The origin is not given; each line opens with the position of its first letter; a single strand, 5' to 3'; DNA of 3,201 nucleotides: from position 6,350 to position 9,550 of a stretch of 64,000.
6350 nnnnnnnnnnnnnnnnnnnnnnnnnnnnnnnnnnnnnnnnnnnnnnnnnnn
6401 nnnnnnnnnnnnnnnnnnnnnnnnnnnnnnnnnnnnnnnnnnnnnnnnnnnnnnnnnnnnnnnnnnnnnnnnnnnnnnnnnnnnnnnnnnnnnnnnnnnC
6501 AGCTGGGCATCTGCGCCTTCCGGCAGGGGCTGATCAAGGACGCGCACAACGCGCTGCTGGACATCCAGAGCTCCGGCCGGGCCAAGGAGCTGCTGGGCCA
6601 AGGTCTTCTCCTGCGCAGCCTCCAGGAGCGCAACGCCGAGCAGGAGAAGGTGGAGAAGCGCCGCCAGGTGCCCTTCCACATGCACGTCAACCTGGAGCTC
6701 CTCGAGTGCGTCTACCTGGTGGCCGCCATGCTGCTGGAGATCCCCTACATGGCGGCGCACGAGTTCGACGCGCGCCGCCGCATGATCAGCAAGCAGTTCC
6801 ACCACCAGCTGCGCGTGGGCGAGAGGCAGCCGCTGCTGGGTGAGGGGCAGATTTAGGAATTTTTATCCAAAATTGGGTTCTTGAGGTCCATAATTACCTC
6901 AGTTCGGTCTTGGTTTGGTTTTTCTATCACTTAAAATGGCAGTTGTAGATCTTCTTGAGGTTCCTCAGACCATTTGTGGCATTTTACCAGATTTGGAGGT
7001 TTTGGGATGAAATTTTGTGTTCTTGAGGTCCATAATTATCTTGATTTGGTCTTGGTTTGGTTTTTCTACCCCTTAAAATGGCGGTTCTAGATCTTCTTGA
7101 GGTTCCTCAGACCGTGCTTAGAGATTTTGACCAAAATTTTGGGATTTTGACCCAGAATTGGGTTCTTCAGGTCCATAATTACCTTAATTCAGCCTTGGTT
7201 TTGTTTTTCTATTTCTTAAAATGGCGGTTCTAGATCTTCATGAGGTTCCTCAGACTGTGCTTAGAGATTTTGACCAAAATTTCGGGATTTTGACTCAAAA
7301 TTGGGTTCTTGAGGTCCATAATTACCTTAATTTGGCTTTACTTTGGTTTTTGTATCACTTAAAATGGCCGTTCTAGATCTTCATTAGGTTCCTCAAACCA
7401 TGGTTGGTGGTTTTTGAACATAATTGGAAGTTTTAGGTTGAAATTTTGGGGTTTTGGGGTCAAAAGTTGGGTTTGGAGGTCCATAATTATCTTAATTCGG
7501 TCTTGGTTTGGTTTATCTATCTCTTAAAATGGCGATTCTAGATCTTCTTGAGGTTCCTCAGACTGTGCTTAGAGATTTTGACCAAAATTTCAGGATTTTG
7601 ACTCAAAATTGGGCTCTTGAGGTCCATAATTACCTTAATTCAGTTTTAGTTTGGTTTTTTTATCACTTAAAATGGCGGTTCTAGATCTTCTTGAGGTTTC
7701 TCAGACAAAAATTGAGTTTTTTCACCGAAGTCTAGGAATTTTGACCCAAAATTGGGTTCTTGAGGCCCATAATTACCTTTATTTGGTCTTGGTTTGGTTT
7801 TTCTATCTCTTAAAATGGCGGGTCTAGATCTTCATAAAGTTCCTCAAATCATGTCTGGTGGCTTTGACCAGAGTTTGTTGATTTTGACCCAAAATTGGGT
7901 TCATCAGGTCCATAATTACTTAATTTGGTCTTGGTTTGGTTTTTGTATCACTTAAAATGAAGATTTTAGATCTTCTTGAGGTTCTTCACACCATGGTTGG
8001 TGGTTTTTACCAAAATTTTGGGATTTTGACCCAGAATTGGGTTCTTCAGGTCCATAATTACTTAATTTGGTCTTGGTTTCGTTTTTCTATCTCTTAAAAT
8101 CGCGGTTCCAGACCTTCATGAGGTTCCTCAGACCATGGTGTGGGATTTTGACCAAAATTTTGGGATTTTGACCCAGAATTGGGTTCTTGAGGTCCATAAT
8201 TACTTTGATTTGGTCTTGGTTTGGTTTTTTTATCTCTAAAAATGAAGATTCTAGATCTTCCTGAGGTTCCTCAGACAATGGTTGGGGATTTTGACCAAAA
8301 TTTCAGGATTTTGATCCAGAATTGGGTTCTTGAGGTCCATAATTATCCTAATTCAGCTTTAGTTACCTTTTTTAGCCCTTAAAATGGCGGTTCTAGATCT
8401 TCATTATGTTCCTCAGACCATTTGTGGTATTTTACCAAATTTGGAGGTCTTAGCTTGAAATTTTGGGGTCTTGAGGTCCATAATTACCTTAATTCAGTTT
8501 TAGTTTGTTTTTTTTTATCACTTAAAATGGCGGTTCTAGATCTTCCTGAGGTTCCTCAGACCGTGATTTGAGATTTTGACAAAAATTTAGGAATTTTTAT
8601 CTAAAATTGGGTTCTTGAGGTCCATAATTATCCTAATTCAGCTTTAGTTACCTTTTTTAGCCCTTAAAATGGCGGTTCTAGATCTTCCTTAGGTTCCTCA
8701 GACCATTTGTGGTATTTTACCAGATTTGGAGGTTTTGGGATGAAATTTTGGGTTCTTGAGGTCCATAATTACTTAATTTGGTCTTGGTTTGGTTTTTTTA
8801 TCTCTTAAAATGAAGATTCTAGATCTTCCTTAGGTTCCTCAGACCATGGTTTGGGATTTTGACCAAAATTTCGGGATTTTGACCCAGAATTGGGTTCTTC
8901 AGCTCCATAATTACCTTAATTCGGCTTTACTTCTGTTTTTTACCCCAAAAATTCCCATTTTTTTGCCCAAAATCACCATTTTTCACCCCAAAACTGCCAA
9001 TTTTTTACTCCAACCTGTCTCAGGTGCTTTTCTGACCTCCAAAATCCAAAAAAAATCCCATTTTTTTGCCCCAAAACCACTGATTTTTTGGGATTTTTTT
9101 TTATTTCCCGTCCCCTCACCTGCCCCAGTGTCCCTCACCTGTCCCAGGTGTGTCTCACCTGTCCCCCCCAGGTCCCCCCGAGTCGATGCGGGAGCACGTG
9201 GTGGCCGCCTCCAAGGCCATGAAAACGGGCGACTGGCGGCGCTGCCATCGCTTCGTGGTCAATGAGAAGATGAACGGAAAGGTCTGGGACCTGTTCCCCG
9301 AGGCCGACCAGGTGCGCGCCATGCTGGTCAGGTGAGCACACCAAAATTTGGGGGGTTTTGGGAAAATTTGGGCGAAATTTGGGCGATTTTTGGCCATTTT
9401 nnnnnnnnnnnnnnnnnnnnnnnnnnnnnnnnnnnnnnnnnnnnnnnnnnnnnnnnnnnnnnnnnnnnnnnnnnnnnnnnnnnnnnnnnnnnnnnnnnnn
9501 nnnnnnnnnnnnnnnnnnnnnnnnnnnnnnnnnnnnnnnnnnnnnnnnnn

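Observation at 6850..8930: Nucleosome-sized (~140 bp) satellite of about 15 units inside an EIF3C intron, compositionally unlike its neighbours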

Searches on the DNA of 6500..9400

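Call 9: search_rna_families(source=window, start=6500, end=9400, threshold=evalue, max_evalue=1)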
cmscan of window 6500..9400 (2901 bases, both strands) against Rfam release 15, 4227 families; matches with E-value up to 1: 0.
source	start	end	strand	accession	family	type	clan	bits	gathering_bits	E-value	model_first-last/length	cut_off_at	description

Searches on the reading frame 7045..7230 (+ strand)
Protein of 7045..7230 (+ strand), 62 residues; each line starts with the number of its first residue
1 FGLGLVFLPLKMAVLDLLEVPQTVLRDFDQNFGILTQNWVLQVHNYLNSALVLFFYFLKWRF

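Call 60: find_homologous_proteins(query=A1, max_evalue=0.001)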
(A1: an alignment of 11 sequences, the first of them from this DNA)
Query A1 (11 sequences): 1189 candidates shared short words with the query, none scored E <= 0.001.
